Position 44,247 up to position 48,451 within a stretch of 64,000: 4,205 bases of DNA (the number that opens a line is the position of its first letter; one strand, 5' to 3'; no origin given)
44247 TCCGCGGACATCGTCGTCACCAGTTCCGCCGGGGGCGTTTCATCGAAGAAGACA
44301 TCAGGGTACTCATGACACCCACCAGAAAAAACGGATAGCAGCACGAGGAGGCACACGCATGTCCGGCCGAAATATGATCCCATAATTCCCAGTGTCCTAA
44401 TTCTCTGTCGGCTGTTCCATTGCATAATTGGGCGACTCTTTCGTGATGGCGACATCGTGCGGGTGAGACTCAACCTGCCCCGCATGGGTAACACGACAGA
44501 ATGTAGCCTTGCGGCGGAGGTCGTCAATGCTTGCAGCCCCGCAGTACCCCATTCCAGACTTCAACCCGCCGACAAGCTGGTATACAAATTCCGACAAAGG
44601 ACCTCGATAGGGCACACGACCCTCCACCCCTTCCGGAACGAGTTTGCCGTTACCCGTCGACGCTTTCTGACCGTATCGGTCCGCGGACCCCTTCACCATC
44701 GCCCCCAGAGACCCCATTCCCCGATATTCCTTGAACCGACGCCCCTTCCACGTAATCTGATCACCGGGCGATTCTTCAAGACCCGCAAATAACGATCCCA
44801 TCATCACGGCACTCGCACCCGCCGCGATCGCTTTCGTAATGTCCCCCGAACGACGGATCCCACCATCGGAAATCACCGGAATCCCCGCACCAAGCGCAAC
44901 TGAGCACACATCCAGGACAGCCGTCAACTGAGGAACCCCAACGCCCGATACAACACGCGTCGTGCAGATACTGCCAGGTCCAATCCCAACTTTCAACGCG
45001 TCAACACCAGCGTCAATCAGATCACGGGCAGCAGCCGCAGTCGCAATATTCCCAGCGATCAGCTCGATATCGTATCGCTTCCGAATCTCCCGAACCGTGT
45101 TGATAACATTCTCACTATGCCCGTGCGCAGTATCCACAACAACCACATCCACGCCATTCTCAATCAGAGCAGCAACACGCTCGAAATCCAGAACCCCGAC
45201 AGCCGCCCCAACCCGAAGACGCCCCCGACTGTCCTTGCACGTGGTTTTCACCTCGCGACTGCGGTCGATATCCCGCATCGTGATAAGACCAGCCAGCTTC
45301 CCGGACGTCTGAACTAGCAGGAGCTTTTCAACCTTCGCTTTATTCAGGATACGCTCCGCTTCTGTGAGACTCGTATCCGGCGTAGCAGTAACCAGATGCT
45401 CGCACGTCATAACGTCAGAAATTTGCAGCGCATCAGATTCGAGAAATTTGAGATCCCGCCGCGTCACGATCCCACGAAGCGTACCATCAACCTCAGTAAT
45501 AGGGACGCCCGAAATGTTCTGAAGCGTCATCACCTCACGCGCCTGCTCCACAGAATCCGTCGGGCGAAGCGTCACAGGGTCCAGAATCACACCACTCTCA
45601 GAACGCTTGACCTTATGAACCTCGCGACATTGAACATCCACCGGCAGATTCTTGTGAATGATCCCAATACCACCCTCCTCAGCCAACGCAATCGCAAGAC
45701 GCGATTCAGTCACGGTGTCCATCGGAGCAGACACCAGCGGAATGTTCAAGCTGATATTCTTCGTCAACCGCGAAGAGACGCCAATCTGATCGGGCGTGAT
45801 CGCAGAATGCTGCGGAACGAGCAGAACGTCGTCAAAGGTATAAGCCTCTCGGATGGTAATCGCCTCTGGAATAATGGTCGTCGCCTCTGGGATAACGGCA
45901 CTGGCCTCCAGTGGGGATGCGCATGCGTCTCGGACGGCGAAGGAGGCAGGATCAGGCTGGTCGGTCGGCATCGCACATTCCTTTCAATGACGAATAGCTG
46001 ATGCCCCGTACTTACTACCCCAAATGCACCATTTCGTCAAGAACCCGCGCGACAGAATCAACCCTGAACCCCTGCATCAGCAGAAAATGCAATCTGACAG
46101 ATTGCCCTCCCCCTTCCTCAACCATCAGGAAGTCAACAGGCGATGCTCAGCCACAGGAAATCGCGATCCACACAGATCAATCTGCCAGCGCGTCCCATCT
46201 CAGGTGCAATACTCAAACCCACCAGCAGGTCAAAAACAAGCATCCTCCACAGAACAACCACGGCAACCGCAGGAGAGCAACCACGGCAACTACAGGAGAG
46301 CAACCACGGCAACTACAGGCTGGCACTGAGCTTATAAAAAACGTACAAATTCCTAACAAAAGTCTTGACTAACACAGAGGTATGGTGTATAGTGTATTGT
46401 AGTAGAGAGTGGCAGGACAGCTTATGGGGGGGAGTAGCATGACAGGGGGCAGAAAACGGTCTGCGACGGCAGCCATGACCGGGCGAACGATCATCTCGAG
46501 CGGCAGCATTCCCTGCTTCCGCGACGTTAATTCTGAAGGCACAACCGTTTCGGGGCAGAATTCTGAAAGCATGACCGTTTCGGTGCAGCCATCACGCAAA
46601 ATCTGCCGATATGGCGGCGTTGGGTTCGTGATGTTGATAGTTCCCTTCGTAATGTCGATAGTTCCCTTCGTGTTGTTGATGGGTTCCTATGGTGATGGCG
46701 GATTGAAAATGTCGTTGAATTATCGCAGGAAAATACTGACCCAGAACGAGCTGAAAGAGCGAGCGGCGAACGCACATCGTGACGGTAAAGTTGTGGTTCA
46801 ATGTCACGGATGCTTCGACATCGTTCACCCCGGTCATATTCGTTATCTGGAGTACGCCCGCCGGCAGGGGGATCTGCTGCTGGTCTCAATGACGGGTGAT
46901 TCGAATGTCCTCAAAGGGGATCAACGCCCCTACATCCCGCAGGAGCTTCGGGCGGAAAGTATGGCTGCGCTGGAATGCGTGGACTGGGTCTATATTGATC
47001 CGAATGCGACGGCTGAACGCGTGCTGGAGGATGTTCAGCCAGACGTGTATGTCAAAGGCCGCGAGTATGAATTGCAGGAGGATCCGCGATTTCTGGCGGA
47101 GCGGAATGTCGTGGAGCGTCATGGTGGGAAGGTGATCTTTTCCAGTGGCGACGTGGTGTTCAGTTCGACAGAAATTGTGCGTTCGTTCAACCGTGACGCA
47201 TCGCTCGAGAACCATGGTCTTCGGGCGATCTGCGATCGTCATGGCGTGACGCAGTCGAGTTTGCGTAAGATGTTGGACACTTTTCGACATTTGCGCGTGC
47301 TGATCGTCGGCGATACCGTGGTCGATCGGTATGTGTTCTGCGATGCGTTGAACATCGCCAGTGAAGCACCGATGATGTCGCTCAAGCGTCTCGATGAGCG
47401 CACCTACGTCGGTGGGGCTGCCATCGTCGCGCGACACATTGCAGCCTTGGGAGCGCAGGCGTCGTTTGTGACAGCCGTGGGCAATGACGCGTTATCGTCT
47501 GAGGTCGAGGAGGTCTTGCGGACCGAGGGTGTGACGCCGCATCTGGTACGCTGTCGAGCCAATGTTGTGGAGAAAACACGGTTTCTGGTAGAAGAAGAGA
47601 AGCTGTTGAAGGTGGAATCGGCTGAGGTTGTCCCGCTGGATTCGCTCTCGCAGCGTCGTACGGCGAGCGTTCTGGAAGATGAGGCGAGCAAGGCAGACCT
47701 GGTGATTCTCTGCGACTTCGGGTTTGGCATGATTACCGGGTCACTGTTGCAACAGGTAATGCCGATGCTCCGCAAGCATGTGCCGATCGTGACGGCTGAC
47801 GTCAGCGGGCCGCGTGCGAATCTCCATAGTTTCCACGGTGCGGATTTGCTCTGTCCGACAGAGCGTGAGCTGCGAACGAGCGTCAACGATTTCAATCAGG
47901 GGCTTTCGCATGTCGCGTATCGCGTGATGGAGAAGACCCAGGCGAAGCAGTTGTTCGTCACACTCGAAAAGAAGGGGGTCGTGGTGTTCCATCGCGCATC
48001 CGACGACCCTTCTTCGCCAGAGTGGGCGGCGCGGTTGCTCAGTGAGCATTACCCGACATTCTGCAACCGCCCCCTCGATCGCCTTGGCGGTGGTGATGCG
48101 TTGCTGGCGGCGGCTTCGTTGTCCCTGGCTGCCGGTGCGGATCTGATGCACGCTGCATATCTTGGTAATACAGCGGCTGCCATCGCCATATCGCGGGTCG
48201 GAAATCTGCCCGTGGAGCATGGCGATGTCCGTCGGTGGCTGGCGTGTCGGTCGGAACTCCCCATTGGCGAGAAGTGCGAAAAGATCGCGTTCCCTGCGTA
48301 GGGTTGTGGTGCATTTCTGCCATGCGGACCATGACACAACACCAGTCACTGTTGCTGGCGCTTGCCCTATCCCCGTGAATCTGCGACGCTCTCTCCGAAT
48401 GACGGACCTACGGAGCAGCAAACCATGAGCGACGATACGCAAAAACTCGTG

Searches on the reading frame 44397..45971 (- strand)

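Call 57: search_protein_families(library=pfam, max_evalue=0.001, proteins=[window:44397-45971:-])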
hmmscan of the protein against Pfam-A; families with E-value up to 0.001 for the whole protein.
window:44397-45971:- (524 aa): 5 families
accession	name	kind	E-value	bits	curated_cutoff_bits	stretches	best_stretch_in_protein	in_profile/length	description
PF00478.31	IMPDH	-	2.2e-158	527.2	25.6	1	43-505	1-345/345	IMP dehydrogenase / GMP reductase domain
PF00571.33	CBS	-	2.3e-19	69.9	24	2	131-174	8-51/57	CBS domain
PF03060.21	NMO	-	2.6e-16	60.4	28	1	253-407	93-237/331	Nitronate monooxygenase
PF01070.24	FMN_dh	-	6.1e-09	35.8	24.9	1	290-395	207-305/350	FMN-dependent dehydrogenase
PF00977.27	His_biosynth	-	0.00011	22.2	23.6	0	210-395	39-222/228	Histidine biosynthesis protein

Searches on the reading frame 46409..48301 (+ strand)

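Call 19: search_protein_families(library=ncbifam, max_evalue=0.00001, proteins=[window:46409-48301:+])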
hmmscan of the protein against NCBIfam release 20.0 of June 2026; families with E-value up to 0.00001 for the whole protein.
window:46409-48301:+ (630 aa): 9 families
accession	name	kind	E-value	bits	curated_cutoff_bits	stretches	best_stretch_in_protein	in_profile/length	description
NF008454.0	PRK11316.1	equivalog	6.2e-69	232.8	521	2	288-616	4-317/475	bifunctional D-glycero-beta-D-manno-heptose-7-phosphate kinase/D-glycero-beta-D-manno-heptose 1-phosphate adenylyltransferase HldE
TIGR02198.1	rfaE_dom_I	equivalog_domain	1.2e-50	172.4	345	1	290-608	3-311/315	D-glycero-beta-D-manno-heptose-7-phosphate kinase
TIGR02199.1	rfaE_dom_II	equivalog_domain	3.2e-34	117.8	181.5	1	120-259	4-141/144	D-glycero-beta-D-manno-heptose 1-phosphate adenylyltransferase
TIGR00125.1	cyt_tran_rel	domain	1.3e-12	47.7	27.7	1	132-193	4-64/65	adenylyltransferase/cytidyltransferase family protein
TIGR02152.1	D_ribokin_bact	equivalog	3.1e-11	43.1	299.65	1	476-599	174-286/298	ribokinase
TIGR04382.1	myo_inos_iolC_N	equivalog_domain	7.1e-11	41.9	300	0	479-598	190-294/309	5-dehydro-2-deoxygluconokinase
TIGR01518.1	g3p_cytidyltrns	equivalog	5.6e-08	32.9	165.4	1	132-224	3-96/125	glycerol-3-phosphate cytidylyltransferase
NF006957.1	PRK09434.1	equivalog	1.5e-06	28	450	0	335-380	27-73/302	fructokinase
NF041633.1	trifunc_aldol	exception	3.6e-06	25.7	700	0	330-381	269-320/580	KHG/KDPG aldolase/sugar kinase fusion protein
